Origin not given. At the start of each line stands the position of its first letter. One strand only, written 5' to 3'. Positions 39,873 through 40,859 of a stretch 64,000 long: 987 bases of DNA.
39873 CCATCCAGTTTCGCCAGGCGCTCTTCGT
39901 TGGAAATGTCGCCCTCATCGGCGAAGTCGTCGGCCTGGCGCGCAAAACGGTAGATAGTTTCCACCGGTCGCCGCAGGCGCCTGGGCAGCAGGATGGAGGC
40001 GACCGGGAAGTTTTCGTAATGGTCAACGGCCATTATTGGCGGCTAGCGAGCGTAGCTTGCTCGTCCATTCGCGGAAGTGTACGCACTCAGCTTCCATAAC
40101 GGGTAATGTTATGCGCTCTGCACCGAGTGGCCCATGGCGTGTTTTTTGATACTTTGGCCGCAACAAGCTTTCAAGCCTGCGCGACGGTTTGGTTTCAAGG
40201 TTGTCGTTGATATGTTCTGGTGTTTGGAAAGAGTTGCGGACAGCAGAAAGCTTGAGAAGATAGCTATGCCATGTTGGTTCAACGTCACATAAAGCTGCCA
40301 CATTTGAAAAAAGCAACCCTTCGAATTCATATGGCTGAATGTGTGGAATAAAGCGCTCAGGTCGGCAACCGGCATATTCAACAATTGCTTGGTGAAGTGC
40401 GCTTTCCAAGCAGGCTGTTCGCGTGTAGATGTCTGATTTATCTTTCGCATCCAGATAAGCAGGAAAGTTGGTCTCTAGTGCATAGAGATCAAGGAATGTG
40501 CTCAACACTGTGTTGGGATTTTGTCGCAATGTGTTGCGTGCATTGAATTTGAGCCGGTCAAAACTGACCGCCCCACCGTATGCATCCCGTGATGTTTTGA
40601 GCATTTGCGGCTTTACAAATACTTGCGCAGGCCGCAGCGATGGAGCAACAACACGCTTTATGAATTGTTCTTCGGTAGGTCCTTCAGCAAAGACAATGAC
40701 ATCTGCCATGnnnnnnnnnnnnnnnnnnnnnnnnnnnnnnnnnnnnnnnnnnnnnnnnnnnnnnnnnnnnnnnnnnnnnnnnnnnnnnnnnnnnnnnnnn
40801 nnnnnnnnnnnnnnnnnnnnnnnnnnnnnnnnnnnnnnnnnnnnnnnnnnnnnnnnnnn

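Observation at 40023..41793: AT-rich two-gene cassette (ABC-type ATPase + DUF4276) inserted precisely between prmB and hpnC: candidate defence module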

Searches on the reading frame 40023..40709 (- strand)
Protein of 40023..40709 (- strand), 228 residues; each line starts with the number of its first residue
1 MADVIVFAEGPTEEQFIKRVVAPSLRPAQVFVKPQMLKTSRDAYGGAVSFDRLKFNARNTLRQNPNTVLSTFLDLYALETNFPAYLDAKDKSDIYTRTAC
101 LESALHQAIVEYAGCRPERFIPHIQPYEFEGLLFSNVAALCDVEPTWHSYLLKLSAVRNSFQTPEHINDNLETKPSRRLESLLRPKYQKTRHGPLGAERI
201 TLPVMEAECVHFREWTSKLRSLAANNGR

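Call 3: search_protein_families(library=pfam, proteins=[window:40023-40709:-], max_evalue=0.01)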
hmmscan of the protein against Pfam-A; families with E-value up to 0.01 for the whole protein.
window:40023-40709:- (228 aa): 1 family
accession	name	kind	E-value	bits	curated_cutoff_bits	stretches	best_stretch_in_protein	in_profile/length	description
PF14103.11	DUF4276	-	1.9e-47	162.5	30.2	1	8-219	1-191/192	Domain of unknown function (DUF4276)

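Call 4: search_protein_families(library=padloc, proteins=[window:40023-40709:-], max_evalue=0.01)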
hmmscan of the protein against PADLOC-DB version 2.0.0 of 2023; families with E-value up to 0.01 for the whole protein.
window:40023-40709:- (228 aa): 5 families
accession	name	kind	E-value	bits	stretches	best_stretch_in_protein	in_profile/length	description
PDLC04188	HEC-01B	-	1.1e-68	229.3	1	1-223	12-227/230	-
PDLC04190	HEC-01B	-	1.9e-44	149.9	1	1-175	1-168/168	-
PDLC04186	HEC-01B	-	1.6e-25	88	1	42-223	24-193/196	-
PDLC04189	HEC-01B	-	1.2e-14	52.7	1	6-219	6-221/223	-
PDLC04187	HEC-01B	-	1.2e-13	49.8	1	67-220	6-164/166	-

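Call 5: search_protein_families(library=ncbifam, proteins=[window:40023-40709:-], max_evalue=0.01)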
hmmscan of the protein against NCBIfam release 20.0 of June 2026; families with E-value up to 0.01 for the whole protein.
window:40023-40709:- (228 aa): 0 families

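Call 21: find_homologous_proteins(query=window:40023-40709:-, max_evalue=0.00001)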
Query window:40023-40709:- (228 aa): 679 proteins with E <= 0.00001 among 985 candidates; the best 120 are listed.
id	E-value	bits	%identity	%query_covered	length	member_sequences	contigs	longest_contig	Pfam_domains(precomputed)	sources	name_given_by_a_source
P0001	1.2e-134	465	89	100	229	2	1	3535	PF14103.12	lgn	-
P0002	6.0e-131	453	89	100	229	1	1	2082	PF14103.12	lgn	-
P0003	6.5e-131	453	88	100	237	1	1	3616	PF14103.12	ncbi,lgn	-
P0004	2.6e-128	444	87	98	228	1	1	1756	PF14103.12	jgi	jgi:hypothetical protein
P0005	1.9e-126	438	86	98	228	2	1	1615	PF14103.12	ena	-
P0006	1.3e-125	435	84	100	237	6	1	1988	PF14103.12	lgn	-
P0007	1.6e-125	435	84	98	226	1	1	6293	PF14103.12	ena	-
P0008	9.0e-124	429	81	100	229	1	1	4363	PF14103.12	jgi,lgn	jgi:hypothetical protein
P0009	2.0e-122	425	84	98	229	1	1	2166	PF14103.12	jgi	jgi:hypothetical protein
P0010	5.0e-119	414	82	98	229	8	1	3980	PF14103.12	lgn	-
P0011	2.1e-118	412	81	98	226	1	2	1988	PF14103.12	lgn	-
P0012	2.6e-118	412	81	98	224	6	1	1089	PF14103.12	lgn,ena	-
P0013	2.2e-115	402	76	100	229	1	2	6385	PF14103.12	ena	-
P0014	2.8e-114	398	76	100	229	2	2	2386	PF14103.12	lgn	-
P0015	4.5e-109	381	75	98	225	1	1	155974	PF14103.12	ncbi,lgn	-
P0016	3.8e-106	372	75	98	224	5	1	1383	PF14103.12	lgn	-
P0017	1.8e-103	363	74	98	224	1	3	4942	PF14103.12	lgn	-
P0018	5.5e-103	361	72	97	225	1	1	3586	PF14103.12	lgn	-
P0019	4.9e-102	358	72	98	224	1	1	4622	PF14103.12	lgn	-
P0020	1.0e-101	357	72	98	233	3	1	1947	PF14103.12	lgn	-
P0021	2.2e-101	356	69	99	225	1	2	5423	PF14103.12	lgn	-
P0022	3.1e-101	356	70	98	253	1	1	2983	PF14103.12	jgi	jgi:hypothetical protein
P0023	3.9e-101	355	70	98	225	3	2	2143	PF14103.12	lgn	-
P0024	4.7e-101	355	70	98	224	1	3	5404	PF14103.12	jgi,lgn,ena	-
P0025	5.8e-101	355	71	98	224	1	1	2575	PF14103.12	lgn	-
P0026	1.2e-100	354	72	97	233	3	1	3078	PF14103.12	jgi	jgi:Domain of unknown function (DUF4276)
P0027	1.6e-100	353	68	98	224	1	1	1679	PF14103.12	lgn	-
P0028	2.7e-100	353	69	98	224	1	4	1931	PF14103.12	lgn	-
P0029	2.9e-100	353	69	98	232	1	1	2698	PF14103.12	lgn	-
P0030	3.5e-100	352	69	98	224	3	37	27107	PF14103.12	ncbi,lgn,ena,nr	ncbi:MAG: DUF4276 family protein [Gallionellaceae bacterium]|nr:DUF4276 family protein [Gallionellac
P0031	3.8e-100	352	69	98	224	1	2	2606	PF14103.12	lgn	-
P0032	4.2e-100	352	69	97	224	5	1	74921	PF14103.12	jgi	-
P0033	9.7e-100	351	70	97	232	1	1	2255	PF14103.12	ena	-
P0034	1.2e-99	351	70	98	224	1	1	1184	PF14103.12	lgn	-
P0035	1.3e-99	350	69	98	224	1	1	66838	PF14103.12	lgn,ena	-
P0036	1.4e-99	350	68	98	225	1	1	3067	PF14103.12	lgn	-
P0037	1.5e-99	350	71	98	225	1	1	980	PF14103.12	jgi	jgi:hypothetical protein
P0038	1.7e-99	350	71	98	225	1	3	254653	PF14103.12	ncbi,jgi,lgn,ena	ncbi:MAG: DUF4276 family protein [Desulfuromonadales bacterium]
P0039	1.7e-99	350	68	98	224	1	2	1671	PF14103.12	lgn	-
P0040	2.2e-99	350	68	98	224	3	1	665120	PF14103.12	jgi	jgi:hypothetical protein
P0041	2.3e-99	350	70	98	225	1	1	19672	PF14103.12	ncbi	ncbi:MAG: DUF4276 family protein [Candidatus Competibacteraceae bacterium]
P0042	5.4e-99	348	70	98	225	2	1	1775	PF14103.12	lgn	-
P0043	7.2e-99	348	70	98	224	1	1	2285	PF14103.12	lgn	-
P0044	1.1e-98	347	68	98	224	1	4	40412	PF14103.12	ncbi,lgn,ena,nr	ncbi:MAG: hypothetical protein FD134_1992 [Gallionellaceae bacterium]|nr:MAG: hypothetical protein F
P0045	1.4e-98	347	67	98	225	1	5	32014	PF14103.12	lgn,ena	-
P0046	1.6e-98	347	69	98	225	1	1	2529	PF14103.12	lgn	-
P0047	1.7e-98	347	68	97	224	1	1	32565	PF14103.12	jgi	-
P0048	1.9e-98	347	67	99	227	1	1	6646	PF14103.12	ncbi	-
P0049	2.3e-98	346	67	98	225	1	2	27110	PF14103.12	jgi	-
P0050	2.3e-98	346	70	98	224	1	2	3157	PF14103.12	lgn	-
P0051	3.3e-98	346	69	98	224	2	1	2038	PF14103.12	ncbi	-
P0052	4.4e-98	345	68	98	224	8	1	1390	PF14103.12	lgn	-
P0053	5.0e-98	345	69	98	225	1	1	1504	PF14103.12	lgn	-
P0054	6.0e-98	345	68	98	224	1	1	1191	PF14103.12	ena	-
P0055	6.3e-98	345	70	97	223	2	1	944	PF14103.12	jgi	-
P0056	6.8e-98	345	69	98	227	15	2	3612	PF14103.12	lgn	-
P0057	6.9e-98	345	65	99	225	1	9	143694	PF14103.12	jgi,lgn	jgi:Domain of unknown function (DUF4276)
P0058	8.4e-98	345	68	98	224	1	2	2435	PF14103.12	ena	-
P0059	8.7e-98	344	68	98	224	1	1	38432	PF14103.12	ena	-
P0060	9.6e-98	344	69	98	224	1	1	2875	PF14103.12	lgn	-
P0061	1.0e-97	344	69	98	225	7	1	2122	PF14103.12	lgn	-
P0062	1.1e-97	344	67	98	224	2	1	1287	PF14103.12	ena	-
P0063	1.2e-97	344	69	98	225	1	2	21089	PF14103.12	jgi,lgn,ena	-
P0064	1.2e-97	344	66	98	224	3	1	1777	PF14103.12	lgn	-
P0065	1.2e-97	344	70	98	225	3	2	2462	PF14103.12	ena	-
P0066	1.3e-97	344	69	98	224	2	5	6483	PF14103.12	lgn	-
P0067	1.6e-97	344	67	99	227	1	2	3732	PF14103.12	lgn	-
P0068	1.6e-97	344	68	96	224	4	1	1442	PF14103.12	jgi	-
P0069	1.7e-97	344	66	98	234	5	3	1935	PF14103.12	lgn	-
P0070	1.7e-97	344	69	98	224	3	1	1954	PF14103.12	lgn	-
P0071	1.8e-97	343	67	98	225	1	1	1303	PF14103.12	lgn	-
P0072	2.1e-97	343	68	98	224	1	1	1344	PF14103.12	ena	-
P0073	2.2e-97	343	68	98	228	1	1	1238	PF14103.12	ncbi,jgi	jgi:hypothetical protein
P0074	2.2e-97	343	67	98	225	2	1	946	PF14103.12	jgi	jgi:hypothetical protein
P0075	2.6e-97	343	66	98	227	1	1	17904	PF14103.12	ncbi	ncbi:MAG: DUF4276 family protein [Panacagrimonas sp.]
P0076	3.0e-97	343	68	98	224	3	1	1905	PF14103.12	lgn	-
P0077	3.4e-97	343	66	98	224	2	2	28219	PF14103.12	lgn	-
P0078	3.5e-97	342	69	98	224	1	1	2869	PF14103.12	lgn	-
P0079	3.8e-97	342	69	97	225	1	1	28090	PF14103.12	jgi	jgi:hypothetical protein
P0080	3.9e-97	342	68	99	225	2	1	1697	PF14103.12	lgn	-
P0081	4.2e-97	342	67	99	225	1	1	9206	PF14103.12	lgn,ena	-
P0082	4.8e-97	342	69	98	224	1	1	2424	PF14103.12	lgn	-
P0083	5.8e-97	342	68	98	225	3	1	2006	PF14103.12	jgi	jgi:Domain of unknown function (DUF4276)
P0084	6.8e-97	342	68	98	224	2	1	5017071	PF14103.12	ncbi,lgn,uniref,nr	ncbi:DUF4276 family protein [Thiocystis violascens]|uniref:DUF4276 family protein n=1 Tax=Thiocystis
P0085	8.2e-97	341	67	97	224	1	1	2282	PF14103.12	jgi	-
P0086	8.5e-97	341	68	96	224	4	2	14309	PF14103.12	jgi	-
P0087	9.0e-97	341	66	97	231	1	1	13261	PF14103.12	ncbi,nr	ncbi:MAG: DUF4276 family protein [Magnetococcales bacterium]|nr:DUF4276 family protein [Magnetococca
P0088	1.0e-96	341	67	98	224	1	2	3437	PF14103.12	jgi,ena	-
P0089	1.1e-96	341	67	99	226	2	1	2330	PF14103.12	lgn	-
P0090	1.1e-96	341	70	98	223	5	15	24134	PF14103.12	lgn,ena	-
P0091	1.3e-96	341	68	98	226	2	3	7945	PF14103.12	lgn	-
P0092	1.7e-96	340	67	98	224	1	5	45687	PF14103.12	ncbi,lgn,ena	-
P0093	1.8e-96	340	65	100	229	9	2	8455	PF14103.12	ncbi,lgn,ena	-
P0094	2.2e-96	340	67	99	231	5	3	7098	PF14103.12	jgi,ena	jgi:hypothetical protein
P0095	2.5e-96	340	65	100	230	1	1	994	PF14103.12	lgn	-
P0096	2.6e-96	340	69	98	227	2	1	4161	PF14103.12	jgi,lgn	jgi:hypothetical protein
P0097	3.9e-96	339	69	98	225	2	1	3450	PF14103.12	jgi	jgi:hypothetical protein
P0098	4.5e-96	339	67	98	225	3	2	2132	PF14103.12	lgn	-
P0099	4.6e-96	339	67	98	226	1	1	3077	PF14103.12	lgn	-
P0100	5.1e-96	339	66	98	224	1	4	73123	PF14103.12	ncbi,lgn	-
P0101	5.2e-96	339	66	98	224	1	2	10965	PF14103.12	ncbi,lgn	-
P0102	5.9e-96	338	68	98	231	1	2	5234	PF14103.12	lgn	-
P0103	6.3e-96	338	67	98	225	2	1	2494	PF14103.12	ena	-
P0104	6.3e-96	338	67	98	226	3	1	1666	PF14103.12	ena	-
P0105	6.6e-96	338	69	98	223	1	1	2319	PF14103.12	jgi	jgi:hypothetical protein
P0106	6.9e-96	338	66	97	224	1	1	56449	PF14103.12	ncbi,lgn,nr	ncbi:MAG: DUF4276 family protein [Gallionella sp.]|nr:DUF4276 family protein [Gallionella sp.]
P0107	7.6e-96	338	66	99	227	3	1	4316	PF14103.12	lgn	-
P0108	8.5e-96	338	68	98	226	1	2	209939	PF14103.12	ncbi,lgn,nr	ncbi:MAG: DUF4276 family protein [Sulfuriferula sp.]|nr:DUF4276 family protein [Sulfuriferula sp.]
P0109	9.0e-96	338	69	98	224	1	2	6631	PF14103.12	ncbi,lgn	-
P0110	9.0e-96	338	67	98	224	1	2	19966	PF14103.12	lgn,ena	-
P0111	9.6e-96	338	68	97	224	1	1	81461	PF14103.12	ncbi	-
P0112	1.0e-95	338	67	98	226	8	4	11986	PF14103.12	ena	-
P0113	1.0e-95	338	67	98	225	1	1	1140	PF14103.12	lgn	-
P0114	1.2e-95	337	68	97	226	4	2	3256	PF14103.12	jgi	jgi:hypothetical protein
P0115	1.2e-95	337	67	98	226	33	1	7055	PF14103.12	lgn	-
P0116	1.3e-95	337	68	98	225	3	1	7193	PF14103.12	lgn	-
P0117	1.3e-95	337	66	98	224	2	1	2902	PF14103.12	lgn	-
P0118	1.3e-95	337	67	97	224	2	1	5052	PF14103.12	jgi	jgi:hypothetical protein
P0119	1.3e-95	337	67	97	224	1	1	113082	PF14103.12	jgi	-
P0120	1.3e-95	337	68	98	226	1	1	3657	PF14103.12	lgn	-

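Call 39: search_solved_structures(query=A1, max_evalue=10)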
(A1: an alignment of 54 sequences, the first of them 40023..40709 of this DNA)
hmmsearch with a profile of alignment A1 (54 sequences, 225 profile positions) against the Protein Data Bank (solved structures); distinct sequences matched with E-value up to 10: 0.

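Call 48: predict_structure(alignment_id=A1)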
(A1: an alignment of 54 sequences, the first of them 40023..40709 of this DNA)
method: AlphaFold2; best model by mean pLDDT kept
length: 228 residues; sequences in the alignment: 54
mean_pLDDT: 93.4   pTM: 0.90
mean pLDDT of the five models: 93.4, 92.4, 92.1, 91.5, 89.7
residues with pLDDT >= 90: 198; 70-90: 17; 50-70: 8; < 50: 5
segments of 3 or more residues with pLDDT < 50: 42-45
pLDDT, mean of each block of 10 residues (from residue 1): 94 96 97 85 63 94 96 92 93 96 98 96 97 98 97 98 95 94 96 97 98 98 74
secondary structure, 60 per line:
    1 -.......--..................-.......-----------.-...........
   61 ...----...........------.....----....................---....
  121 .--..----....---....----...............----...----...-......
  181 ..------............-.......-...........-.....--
elements in order: E2-8 H11-28 E30-36 H50-63 E68-74 H85-89 H94-113 H130-133 H137-140 H145-159 H175-182 H189-200 H202-208 H210-220 H222-226

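Call 51: fold_search(model_id=the predicted structure, library=pdb)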
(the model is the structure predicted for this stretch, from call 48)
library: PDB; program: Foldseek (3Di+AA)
matches with E <= 10: 1271; with E <= 0.001: 0
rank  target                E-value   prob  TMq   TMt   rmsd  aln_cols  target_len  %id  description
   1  3lk6_D                2.4e-02  0.84  0.26  0.12   8.4       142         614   10  Beta-N-hexosaminidase N318D mutant (YBBD_N318D) from bacillus subtilis (released 2011-05-25)
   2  3lk6_A                2.6e-02  0.82  0.26  0.12   8.4       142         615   10  Beta-N-hexosaminidase N318D mutant (YBBD_N318D) from bacillus subtilis (released 2011-05-25)
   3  6s6d_D                3.1e-02  0.66  0.28  0.25  11.6       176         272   15  Crystal structure of RagA-Q66L-GTP/RagC-S75N-GDP GTPase heterodimer complex (released 2019-10-16)
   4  3lk6_C                3.5e-02  0.77  0.26  0.12   8.4       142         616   10  Beta-N-hexosaminidase N318D mutant (YBBD_N318D) from bacillus subtilis (released 2011-05-25)
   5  3lk6_B                3.7e-02  0.77  0.26  0.12   8.4       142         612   10  Beta-N-hexosaminidase N318D mutant (YBBD_N318D) from bacillus subtilis (released 2011-05-25)
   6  5f4b_B                4.3e-02  0.38  0.23  0.29  11.9       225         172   12  Structure of B. abortus WrbA-related protein A (WrpA) (released 2016-03-09)
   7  6s6d_C                5.4e-02  0.47  0.27  0.22  13.7       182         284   13  Crystal structure of RagA-Q66L-GTP/RagC-S75N-GDP GTPase heterodimer complex (released 2019-10-16)
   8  5f4b_A                7.9e-02  0.28  0.24  0.29  12.1       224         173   12  Structure of B. abortus WrbA-related protein A (WrpA) (released 2016-03-09)
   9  9nt4_C                8.3e-02  0.18  0.21  0.19  16.9       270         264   11  Crystal structure of ecLacI transcription factor ancestor 1 bound to d-fucose (released 2025-06-18)
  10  5z5j_A                8.8e-02  0.75  0.30  0.27   9.2       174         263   15  Crystal structure of a lactonase double mutant (released 2018-05-02)
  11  6x61_C                1.1e-01  0.54  0.24  0.24   7.5       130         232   14  Crystal structure of the N-terminal thioredoxin domain of SasA in complex with the N-terminal CI domain of KaiC from T (released 2021-06-02)
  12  4iil                  1.2e-01  0.51  0.27  0.21   7.8       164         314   10  Crystal Structure of RfuA (TP0298) of T. pallidum Bound to Riboflavin (released 2013-02-27)
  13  7puo_A                1.2e-01  0.30  0.18  0.28  16.0       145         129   12  Structure of a fused 4-OT variant engineered for asymmetric Michael addition reactions (released 2022-01-26)
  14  7s66_A                1.2e-01  0.38  0.23  0.14   7.9       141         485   10  Extended conformation of nighttime state KaiC (released 2021-09-22)
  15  1sxg_B                1.2e-01  0.20  0.23  0.20  17.3       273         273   10  Structural studies on the apo transcription factor form B. megaterium (released 2004-10-19)
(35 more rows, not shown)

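Call 55: fold_search(model_id=the predicted structure, library=viral)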
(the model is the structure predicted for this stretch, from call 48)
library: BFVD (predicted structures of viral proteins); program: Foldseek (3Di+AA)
matches with E <= 10: 720; with E <= 0.001: 0
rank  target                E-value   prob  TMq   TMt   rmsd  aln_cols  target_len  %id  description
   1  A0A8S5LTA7            2.3e-02  0.97  0.43  0.45  10.1       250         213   10  RloB-like protein [Myoviridae sp. ct25F5]
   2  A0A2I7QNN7            2.7e-02  0.25  0.18  0.14  15.6       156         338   12  (no name in the UniProt tables at hand)
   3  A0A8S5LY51            4.0e-02  0.18  0.20  0.16  28.9       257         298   11  Response regulator protein [Myoviridae sp. ctrnx29]
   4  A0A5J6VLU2            5.0e-02  0.41  0.27  0.23  15.5       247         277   11  Alpha/beta hydrolase family protein [Megaviridae environmental sample]
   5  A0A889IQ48            5.9e-02  0.23  0.22  0.15  12.4       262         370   11  (no name in the UniProt tables at hand)
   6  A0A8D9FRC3            6.2e-02  0.38  0.20  0.15  13.9       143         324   10  RNaseH ribonuclease [uncultured marine phage]
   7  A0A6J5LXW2            6.9e-02  0.54  0.26  0.27  13.2       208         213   11  Uncharacterized protein [uncultured Caudovirales phage]
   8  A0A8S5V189            6.9e-02  0.28  0.28  0.14  15.1       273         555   12  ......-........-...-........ exonuclease RecJ [Myoviridae sp. ctJ2i1]
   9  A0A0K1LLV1            8.6e-02  0.35  0.24  0.27  11.9       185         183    6  Nucleic acid-binding protein [Caulobacter phage Sansa]
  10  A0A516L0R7            1.2e-01  0.38  0.23  0.14   8.9       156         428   17  (no name in the UniProt tables at hand)
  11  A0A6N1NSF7            1.3e-01  0.14  0.24  0.19  15.4       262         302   10  Putative orfan [Tupanvirus soda lake]
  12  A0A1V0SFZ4            1.3e-01  0.44  0.24  0.13   8.9       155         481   11  Uncharacterized protein [Hokovirus HKV1]
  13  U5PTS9                1.4e-01  0.23  0.28  0.15  12.8       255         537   11  Tail fiber protein [Clavibacter phage CN1A]
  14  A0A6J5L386            1.5e-01  0.54  0.26  0.28   7.1       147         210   12  Uncharacterized protein [uncultured Caudovirales phage]
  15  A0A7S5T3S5            1.6e-01  0.30  0.29  0.15  10.0       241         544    9  (no name in the UniProt tables at hand)
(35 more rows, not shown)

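Call 83: search_protein_representatives(protein=window:40023-40709:-)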
Query: 228 residues. Proteins with E-value up to 0.001 (for the whole library): 2680; up to 1e-10: 1614; up to 1e-30: 56. The best 150 are listed.
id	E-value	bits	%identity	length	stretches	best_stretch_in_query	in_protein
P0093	5.9e-97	340.1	65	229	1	1-226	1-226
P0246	2.3e-87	308.7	61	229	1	3-225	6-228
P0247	2.3e-68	246.6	52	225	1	1-222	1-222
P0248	2.6e-59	217.0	48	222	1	2-223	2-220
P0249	9.8e-59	215.1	47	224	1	3-221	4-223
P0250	5.4e-58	212.7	49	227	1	1-223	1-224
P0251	1.1e-57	211.7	46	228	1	4-222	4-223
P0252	4.4e-57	209.7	46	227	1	4-222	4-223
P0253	3.2e-56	206.9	49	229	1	4-222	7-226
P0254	3.6e-56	206.7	64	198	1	1-149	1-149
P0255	6.6e-55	202.6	44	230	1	1-222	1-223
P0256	1.6e-53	198.1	45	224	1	1-224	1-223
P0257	2.8e-53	197.3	43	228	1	3-225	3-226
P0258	1.1e-48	182.2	45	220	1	1-222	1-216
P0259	5.2e-47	176.8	57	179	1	3-149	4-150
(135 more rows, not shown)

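Call 85: search_solved_structures(query=A3, max_evalue=10, show_alignments=2)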
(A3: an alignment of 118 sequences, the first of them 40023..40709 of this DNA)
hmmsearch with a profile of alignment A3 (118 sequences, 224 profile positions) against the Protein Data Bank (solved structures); distinct sequences matched with E-value up to 10: 0.
